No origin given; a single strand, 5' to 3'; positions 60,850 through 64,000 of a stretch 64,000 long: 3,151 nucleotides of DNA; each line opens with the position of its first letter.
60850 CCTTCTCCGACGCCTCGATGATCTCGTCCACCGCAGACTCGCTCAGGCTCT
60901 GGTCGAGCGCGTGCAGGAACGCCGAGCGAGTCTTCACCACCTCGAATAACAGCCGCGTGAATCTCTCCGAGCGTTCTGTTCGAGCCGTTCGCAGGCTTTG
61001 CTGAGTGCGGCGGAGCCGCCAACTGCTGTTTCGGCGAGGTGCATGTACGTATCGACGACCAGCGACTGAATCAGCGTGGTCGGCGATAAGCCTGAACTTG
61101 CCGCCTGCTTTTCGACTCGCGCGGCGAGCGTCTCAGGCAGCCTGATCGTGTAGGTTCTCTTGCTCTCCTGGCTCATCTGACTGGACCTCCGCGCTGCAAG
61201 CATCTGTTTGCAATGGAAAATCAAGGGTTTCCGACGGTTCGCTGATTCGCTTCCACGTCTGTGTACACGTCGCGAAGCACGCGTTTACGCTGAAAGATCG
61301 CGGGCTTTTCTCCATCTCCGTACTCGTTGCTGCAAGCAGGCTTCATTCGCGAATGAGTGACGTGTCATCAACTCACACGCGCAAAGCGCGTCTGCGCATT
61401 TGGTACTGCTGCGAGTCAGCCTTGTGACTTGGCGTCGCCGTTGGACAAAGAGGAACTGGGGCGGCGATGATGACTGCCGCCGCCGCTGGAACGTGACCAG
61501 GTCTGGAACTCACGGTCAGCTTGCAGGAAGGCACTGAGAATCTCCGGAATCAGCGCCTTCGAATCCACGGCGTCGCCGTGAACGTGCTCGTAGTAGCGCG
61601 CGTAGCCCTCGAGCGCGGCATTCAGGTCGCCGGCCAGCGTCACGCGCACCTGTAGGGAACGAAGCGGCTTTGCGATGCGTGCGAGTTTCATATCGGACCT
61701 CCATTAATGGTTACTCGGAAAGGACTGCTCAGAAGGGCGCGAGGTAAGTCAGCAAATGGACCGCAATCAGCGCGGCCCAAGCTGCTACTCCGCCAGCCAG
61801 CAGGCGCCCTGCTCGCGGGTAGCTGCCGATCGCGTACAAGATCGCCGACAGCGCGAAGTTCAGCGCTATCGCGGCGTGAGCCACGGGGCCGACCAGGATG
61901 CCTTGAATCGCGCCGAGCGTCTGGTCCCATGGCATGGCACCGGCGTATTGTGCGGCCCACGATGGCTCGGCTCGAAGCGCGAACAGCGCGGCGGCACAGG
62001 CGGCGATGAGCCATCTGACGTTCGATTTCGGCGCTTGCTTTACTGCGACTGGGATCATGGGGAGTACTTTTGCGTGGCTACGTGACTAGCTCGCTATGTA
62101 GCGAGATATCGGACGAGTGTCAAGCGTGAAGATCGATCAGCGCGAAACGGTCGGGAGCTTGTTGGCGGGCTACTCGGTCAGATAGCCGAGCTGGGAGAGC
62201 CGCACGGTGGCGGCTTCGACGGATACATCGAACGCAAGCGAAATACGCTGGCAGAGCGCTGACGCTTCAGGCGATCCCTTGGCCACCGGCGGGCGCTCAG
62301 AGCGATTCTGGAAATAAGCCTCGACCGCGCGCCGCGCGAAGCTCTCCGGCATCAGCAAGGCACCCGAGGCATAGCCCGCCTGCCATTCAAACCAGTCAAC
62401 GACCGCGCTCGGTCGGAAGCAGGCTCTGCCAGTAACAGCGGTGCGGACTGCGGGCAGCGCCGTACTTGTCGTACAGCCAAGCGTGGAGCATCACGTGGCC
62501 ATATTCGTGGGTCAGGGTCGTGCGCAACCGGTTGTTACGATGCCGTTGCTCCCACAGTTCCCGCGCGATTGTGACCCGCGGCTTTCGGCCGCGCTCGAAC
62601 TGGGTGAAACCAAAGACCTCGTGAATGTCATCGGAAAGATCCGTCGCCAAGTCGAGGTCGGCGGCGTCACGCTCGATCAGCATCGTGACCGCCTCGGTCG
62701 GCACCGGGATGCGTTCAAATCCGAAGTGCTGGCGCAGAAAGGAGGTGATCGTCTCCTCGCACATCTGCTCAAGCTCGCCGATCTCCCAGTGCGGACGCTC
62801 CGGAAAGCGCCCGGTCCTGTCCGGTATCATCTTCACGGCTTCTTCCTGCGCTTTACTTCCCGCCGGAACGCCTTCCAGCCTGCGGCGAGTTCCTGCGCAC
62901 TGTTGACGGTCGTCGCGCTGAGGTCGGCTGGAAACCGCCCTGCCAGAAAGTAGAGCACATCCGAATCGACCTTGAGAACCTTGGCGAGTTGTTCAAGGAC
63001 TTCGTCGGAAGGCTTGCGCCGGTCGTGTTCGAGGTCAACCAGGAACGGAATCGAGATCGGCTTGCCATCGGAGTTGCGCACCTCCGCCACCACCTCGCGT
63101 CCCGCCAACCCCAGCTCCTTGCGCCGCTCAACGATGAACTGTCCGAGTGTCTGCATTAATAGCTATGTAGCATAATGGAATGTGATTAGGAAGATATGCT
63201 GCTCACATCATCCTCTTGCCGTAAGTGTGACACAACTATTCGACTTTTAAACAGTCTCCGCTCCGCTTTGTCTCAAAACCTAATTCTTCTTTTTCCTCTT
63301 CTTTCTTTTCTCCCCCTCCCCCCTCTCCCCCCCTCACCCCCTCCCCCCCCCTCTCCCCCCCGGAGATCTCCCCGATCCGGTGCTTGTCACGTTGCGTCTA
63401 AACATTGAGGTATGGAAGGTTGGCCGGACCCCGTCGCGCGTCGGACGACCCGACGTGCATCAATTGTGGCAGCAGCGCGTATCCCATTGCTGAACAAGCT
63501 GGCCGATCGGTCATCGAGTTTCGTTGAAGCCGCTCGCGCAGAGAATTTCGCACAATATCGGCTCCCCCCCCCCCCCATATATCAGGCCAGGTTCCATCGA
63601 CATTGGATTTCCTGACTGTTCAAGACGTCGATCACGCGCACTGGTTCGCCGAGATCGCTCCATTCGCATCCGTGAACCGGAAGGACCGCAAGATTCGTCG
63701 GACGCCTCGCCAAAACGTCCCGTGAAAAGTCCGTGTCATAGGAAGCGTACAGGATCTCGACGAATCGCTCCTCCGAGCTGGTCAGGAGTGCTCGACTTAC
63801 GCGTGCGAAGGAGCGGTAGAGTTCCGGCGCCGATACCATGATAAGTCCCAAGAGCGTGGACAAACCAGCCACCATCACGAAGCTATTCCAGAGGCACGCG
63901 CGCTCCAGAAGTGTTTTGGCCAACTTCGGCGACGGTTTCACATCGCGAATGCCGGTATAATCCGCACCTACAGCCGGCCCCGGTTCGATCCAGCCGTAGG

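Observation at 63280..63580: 95-nt polypyrimidine tract plus C14 homopolymer in the immR-upstream region: possible G-quadruplex/i-motif/H-DNA or phase-variable switch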

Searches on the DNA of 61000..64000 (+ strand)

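Call 8: search_dna_similar(query=window:61000-64000:+, collection=plasmids, mode=near, max_rows=25)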
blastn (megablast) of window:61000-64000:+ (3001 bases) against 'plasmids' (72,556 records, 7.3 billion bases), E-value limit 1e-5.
No match.

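Call 39: search_rna_families(source=window, start=61000, end=64000, threshold=evalue, max_evalue=1)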
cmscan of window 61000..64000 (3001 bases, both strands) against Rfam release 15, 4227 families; matches with E-value up to 1: 0.
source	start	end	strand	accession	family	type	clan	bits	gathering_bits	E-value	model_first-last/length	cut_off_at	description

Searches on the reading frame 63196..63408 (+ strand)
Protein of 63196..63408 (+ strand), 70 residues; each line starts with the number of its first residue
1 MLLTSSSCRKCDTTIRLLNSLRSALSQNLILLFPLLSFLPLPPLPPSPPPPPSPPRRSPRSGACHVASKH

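Call 29: find_encoding_contigs(protein=window:63196-63408:+, flank=3000, max_places=6)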
Protein window:63196-63408:+ (70 aa): no gene with exactly this product is on record in the collection.

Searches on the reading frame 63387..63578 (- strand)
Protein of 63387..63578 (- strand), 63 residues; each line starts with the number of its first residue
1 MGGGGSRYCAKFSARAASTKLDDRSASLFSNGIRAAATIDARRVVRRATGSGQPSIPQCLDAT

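Call 28: find_encoding_contigs(protein=window:63387-63578:-, flank=3000, max_places=6)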
Protein window:63387-63578:- (63 aa): no gene with exactly this product is on record in the collection.
